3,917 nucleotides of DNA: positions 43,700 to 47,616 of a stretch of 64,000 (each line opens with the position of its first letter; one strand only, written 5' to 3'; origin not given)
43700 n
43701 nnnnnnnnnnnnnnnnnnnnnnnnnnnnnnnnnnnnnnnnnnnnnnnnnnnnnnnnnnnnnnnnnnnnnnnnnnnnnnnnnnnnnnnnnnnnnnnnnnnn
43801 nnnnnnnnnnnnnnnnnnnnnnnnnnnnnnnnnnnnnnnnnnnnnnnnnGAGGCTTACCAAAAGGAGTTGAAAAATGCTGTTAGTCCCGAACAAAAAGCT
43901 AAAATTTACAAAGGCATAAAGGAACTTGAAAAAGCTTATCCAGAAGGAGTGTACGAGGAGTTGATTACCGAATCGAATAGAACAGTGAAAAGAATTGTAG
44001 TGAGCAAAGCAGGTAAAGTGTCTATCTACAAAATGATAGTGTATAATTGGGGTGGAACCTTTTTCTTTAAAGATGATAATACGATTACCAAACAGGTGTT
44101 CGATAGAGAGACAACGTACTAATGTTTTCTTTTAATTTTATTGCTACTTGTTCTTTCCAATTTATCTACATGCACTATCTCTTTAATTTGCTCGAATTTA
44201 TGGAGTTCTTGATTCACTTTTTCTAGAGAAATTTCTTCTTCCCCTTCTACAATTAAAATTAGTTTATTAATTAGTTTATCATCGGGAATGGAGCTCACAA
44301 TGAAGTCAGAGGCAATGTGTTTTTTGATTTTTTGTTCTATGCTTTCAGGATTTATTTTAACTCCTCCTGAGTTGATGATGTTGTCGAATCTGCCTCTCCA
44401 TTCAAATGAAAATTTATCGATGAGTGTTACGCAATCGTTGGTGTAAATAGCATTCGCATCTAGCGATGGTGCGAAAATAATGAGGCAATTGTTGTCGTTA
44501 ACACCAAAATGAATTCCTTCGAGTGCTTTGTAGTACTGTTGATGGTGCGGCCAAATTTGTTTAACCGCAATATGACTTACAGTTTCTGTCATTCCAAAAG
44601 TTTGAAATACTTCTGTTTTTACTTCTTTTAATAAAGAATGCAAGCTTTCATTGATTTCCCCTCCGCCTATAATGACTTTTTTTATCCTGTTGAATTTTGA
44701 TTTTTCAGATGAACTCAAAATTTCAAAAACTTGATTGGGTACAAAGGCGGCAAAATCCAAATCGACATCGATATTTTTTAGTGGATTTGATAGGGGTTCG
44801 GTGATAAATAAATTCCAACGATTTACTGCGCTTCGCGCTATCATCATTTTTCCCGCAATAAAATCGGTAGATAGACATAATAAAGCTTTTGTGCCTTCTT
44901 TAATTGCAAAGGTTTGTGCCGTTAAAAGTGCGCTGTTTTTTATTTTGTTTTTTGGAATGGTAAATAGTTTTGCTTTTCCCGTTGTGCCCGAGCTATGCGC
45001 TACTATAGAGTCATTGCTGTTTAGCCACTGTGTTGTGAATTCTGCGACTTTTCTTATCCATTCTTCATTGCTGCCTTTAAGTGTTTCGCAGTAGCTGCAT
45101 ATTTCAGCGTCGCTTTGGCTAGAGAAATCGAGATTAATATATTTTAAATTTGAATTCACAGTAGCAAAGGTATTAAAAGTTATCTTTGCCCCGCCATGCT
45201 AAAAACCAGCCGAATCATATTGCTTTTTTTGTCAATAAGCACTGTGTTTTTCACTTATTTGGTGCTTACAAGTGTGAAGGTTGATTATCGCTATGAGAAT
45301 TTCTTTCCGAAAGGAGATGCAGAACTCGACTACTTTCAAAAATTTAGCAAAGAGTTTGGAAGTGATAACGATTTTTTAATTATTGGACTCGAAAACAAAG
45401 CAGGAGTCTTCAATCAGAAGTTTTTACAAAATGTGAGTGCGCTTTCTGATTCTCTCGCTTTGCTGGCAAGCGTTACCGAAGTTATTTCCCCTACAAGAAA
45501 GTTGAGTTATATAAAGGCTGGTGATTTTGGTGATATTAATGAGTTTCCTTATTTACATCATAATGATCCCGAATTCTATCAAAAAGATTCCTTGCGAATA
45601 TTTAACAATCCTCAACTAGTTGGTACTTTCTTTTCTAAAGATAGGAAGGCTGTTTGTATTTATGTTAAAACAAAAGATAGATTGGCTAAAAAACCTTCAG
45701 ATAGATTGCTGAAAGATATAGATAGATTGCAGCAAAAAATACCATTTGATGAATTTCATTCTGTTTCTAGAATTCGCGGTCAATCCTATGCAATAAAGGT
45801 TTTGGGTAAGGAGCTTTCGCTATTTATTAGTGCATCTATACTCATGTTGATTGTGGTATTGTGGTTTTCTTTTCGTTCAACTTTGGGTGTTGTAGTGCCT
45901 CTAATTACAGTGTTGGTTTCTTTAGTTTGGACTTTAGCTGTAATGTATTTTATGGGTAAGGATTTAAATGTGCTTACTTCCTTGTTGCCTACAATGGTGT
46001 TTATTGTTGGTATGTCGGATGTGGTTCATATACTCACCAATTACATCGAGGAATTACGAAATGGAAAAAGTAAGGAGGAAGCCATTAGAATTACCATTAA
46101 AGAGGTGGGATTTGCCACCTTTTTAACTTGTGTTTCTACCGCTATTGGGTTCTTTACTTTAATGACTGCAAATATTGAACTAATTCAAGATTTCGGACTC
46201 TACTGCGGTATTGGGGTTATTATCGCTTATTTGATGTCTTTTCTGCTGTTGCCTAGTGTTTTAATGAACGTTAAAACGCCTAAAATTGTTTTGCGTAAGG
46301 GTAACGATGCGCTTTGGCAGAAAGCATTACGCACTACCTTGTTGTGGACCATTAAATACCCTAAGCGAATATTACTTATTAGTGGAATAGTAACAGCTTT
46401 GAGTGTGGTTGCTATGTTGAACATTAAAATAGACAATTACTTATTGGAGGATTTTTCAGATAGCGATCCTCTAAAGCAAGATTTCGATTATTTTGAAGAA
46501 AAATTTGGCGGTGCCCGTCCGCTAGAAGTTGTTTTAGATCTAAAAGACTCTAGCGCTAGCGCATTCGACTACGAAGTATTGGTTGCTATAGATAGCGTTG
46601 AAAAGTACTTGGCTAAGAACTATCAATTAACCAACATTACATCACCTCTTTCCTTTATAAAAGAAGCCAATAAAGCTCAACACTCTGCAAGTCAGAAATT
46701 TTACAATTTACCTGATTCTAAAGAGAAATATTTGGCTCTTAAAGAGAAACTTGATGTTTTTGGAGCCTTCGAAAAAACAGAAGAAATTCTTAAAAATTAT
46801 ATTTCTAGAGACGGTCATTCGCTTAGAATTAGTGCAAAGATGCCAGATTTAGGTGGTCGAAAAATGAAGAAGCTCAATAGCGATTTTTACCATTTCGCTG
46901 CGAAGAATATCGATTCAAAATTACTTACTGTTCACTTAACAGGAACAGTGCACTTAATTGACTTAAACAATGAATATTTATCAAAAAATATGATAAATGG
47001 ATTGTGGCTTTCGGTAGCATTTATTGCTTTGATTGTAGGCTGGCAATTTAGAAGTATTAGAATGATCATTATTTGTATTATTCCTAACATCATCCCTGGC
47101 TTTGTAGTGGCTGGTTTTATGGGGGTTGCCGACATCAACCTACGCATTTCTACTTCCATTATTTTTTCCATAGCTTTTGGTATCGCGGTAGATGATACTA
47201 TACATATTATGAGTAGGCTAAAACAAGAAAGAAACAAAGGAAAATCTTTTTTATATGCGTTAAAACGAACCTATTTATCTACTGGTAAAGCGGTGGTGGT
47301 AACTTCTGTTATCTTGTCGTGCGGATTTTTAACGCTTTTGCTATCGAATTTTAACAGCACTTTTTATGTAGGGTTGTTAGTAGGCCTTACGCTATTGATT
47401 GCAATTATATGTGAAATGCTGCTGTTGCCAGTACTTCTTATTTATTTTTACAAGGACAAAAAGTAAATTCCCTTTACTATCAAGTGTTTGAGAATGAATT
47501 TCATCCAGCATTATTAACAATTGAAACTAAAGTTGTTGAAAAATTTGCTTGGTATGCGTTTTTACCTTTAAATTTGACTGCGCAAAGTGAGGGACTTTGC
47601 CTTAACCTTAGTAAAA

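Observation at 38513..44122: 1869-aa secreted protein that is essentially one giant E/K/A-rich helix (SAH/coiled-coil rod) with a small C-terminal head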

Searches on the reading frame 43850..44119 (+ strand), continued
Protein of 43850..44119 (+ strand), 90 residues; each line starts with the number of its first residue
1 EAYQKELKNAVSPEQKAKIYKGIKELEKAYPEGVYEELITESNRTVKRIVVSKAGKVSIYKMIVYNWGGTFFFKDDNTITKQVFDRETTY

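Call 81: find_encoding_contigs(protein=P0064, flank=7000, max_places=2)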
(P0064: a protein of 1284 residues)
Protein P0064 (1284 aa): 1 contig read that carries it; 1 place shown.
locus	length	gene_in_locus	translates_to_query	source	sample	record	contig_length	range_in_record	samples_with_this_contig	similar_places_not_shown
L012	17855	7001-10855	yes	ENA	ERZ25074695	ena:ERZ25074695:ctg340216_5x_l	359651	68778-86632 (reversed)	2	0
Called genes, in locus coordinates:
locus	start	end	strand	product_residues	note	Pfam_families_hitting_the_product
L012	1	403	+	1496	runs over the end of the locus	-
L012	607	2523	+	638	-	PF01326:PPDK_N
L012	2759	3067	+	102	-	PF03992:ABM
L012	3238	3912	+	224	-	-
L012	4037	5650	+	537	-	PF17803:Cadherin_4 (weak), PF17963:Big_9, PF18962:Por_Secre_tail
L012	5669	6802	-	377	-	PF02254:TrkA_N (weak), PF03435:Sacchrp_dh_NADP, PF16653:Sacchrp_dh_C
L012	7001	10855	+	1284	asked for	PF13620:CarboxypepD_reg (weak), PF13715:CarbopepD_reg_2 (weak), PF07719:TPR_2 (faint), PF10952:DUF2753 (faint)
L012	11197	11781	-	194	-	PF20221:DUF6580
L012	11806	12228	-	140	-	PF14478:DUF4430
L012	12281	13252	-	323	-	PF01380:SIS, PF00571:CBS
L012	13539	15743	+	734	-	PF00270:DEAD, PF04851:ResIII (weak), PF00271:Helicase_C, PF16124:RecQ_Zn_bind, PF09382:RQC, PF00570:HRDC, PF21220:RecQ-1-like_HTH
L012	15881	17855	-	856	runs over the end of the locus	PF02861:Clp_N, PF13191:AAA_16 (weak), PF00004:AAA, PF17871:AAA_lid_9, PF00158:Sigma54_activat, PF07724:AAA_2, PF07728:AAA_5, PF10431:ClpB_D2-small, +8 more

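Call 82: find_encoding_contigs(protein=P0033, flank=7000, max_places=2)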
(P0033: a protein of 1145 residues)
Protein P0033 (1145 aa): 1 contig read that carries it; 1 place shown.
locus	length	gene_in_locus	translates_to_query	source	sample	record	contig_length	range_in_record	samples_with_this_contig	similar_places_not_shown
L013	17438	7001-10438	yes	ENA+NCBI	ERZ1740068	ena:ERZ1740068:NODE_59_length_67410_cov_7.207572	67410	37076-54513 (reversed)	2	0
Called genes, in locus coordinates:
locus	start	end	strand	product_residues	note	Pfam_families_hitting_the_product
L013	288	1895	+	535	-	PF17963:Big_9 (weak), PF18962:Por_Secre_tail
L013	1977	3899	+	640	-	PF07715:Plug, PF00593:TonB_dep_Rec_b-barrel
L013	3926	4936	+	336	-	PF16819:DUF5074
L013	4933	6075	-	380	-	PF01262:AlaDh_PNT_C (weak), PF02254:TrkA_N (faint), PF03435:Sacchrp_dh_NADP, PF16653:Sacchrp_dh_C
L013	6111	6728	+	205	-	-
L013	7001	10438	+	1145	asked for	PF10952:DUF2753 (faint)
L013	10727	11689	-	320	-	PF01380:SIS, PF00571:CBS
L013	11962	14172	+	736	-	PF00270:DEAD, PF04851:ResIII (weak), PF00271:Helicase_C, PF16124:RecQ_Zn_bind, PF09382:RQC, PF00570:HRDC, PF21220:RecQ-1-like_HTH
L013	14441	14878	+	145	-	-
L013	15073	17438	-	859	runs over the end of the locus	PF02861:Clp_N, PF00004:AAA, PF17871:AAA_lid_9, PF00158:Sigma54_activat, PF00004:AAA, PF07724:AAA_2, PF07728:AAA_5, PF10431:ClpB_D2-small, +9 more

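Call 83: find_encoding_contigs(protein=P0052, flank=7000, max_places=2)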
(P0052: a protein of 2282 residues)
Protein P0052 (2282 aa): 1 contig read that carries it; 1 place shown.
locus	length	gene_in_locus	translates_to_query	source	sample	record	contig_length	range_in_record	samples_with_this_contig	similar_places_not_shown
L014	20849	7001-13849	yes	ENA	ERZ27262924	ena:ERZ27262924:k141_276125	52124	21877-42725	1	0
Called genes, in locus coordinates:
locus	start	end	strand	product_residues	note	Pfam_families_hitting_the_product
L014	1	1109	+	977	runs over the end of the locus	PF00675:Peptidase_M16, PF05193:Peptidase_M16_C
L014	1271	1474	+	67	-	PF00471:Ribosomal_L33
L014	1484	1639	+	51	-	PF14128:DUF4295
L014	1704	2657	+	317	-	PF02881:SRP54_N, PF13671:AAA_33 (faint), PF06414:Zeta_toxin (weak), PF13604:AAA_30 (weak), PF00448:SRP54, PF13401:AAA_22 (weak)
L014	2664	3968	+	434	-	PF00919:UPF0004, PF04055:Radical_SAM, PF01938:TRAM (weak), PF18693:TRAM_2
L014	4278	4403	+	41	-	-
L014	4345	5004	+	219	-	PF11867:T1RH-like_C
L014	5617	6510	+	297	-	PF07751:Abi_2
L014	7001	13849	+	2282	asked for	PF13414:TPR_11 (faint), PF00515:TPR_1 (faint), PF07719:TPR_2 (faint), PF10952:DUF2753 (faint), PF11221:Med21 (faint), PF13181:TPR_8 (faint), PF13424:TPR_12 (faint), PF13428:TPR_14 (faint), +1 more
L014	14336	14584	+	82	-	PF19891:DUF6364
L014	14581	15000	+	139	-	PF13470:PIN_3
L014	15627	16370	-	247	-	-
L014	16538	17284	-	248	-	PF01884:PcrB, PF00977:His_biosynth (weak)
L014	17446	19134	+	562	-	-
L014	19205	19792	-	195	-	-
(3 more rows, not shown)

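Call 84: search_protein_families(library=pfam, alignment_id=A3, max_evalue=10)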
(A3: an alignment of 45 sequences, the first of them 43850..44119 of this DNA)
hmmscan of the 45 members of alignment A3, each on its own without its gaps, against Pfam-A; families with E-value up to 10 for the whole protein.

A. member 1, window:43850-44119:+ (90 aa): 2 families
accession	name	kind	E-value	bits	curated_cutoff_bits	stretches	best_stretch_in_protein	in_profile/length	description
PF05256.17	UPF0223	-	0.049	14.5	25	1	7-56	6-55/86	Uncharacterised protein family (UPF0223)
PF22979.2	HTH_69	-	0.17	12.3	27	1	26-47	19-40/69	Winged helix-turn-helix domain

B. families by the number of members that match (of 45 scanned): 35 families (the first 25 are shown)
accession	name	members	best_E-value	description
PF07202.18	Tcp10_C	2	0.0042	T-complex protein 10 C-terminus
PF01433.26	Peptidase_M1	2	0.028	Peptidase family M1 domain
PF01476.26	LysM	1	4.5e-05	LysM domain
PF18218.6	Spa1_C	1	0.0019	Lantibiotic immunity protein Spa1 C-terminal domain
PF07646.21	Kelch_2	1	0.0047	Kelch motif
PF01357.27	Expansin_C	1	0.0047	Expansin C-terminal domain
PF03938.19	OmpH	1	0.018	Outer membrane protein (OmpH-like)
PF03098.20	An_peroxidase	1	0.02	Animal haem peroxidase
PF23112.1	PUB62-63_C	1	0.022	U-box protein 62/63 C-terminal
PF13595.11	DUF4138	1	0.027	Domain of unknown function (DUF4138)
PF17023.10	DUF5098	1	0.029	Domain of unknown function (DUF5098)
PF01086.22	Clathrin_lg_ch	1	0.031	Clathrin light chain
PF01473.26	Choline_bind_1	1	0.045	Putative cell wall binding repeat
PF00873.25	ACR_tran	1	0.048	AcrB/AcrD/AcrF family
PF05256.17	UPF0223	1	0.049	Uncharacterised protein family (UPF0223)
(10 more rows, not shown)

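Call 94: find_related_loci(query=A6, collection=metagenome_contigs, flank=10000)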
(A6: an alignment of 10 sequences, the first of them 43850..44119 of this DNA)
Query A6 (90 aa) in metagenome_contigs; peptide patterns used: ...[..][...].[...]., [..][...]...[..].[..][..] (x = any residue, [..] = any of these).
120 stretches matched a pattern; 27 encode a relative of the query (tblastn E <= 1e-3); 27 distinct loci.
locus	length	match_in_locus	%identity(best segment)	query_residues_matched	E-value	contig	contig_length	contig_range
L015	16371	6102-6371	96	1-90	2e-57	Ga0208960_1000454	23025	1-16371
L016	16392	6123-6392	96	1-90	2e-57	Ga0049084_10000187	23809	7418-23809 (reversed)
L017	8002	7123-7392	90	1-90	9e-55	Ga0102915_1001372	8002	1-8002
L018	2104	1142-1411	90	1-90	2e-55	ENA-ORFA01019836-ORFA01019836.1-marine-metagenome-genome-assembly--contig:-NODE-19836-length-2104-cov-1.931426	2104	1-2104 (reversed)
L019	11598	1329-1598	70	1-90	6e-41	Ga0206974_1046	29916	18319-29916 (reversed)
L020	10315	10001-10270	64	1-90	1e-36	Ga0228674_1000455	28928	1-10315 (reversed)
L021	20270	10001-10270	63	1-90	3e-36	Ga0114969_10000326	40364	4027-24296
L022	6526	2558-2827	61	1-90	3e-35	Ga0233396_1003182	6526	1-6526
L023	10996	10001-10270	54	1-90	1e-30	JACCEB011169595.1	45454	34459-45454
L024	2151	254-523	53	1-90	6e-31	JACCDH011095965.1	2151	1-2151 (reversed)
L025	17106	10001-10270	54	1-90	4e-30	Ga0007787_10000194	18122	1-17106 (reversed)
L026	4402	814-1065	50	7-90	1e-26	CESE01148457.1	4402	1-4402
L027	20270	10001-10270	47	1-90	4e-25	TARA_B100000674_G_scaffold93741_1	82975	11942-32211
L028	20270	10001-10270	44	1-90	6e-25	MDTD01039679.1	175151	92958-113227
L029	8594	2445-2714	47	1-90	3e-24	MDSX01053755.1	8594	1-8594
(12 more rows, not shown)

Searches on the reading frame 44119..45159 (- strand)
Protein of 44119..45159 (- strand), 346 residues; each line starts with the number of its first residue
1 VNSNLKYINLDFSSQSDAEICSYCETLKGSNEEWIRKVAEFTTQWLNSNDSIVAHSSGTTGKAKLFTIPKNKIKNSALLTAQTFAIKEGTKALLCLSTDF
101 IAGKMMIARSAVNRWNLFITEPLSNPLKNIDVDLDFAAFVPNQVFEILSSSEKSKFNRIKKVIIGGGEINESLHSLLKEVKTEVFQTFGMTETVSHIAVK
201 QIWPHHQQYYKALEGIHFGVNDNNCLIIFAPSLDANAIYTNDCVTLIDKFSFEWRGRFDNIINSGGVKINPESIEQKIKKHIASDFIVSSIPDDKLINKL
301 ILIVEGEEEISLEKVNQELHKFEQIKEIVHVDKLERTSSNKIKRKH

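Call 6: search_protein_families(library=pfam, proteins=[window:44119-45159:-], max_evalue=0.001)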
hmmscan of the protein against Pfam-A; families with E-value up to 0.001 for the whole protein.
window:44119-45159:- (346 aa): 1 family
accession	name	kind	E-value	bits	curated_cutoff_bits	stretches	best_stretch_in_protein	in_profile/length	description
PF00501.34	AMP-binding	-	3.6e-12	46.2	29.9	1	40-204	153-335/384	AMP-binding enzyme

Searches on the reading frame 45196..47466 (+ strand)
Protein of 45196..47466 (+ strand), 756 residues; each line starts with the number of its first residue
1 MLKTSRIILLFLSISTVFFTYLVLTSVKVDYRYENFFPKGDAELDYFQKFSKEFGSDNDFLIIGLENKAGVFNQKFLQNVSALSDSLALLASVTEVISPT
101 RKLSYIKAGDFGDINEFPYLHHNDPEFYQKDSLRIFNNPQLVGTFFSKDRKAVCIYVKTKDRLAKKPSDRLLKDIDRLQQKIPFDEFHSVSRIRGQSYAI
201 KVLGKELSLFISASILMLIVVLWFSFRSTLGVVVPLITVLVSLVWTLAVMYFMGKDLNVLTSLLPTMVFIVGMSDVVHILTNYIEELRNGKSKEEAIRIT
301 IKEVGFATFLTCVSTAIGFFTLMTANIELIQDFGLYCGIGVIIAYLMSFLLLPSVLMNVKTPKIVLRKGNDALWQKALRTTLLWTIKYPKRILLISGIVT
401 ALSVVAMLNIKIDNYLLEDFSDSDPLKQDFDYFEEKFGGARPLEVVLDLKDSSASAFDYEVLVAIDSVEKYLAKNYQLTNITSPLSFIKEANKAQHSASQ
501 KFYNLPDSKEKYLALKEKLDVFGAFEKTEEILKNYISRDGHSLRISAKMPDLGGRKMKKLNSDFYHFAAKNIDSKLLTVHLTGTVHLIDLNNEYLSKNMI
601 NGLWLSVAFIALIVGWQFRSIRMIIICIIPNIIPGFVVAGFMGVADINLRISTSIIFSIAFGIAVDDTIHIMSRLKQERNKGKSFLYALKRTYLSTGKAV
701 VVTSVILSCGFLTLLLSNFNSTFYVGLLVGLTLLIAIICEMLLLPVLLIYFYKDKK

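Call 6: search_protein_families(library=pfam, proteins=[window:45196-47466:+], max_evalue=0.001)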
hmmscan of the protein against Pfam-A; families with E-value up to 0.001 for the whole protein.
window:45196-47466:+ (756 aa): 4 families
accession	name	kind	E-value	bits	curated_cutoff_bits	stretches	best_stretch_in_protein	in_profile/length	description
PF03176.21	MMPL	-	1.7e-43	149.3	20.5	2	80-358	50-301/333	MMPL family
PF12349.14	Sterol-sensing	-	3.8e-10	40.3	22.3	1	228-356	6-133/153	Sterol-sensing domain of SREBP cleavage-activation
PF00873.25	ACR_tran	-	3.8e-09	35.3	28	1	207-409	335-547/1021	AcrB/AcrD/AcrF family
PF02460.24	Patched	-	6.6e-06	26.4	23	1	223-356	23-154/156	Patched SSD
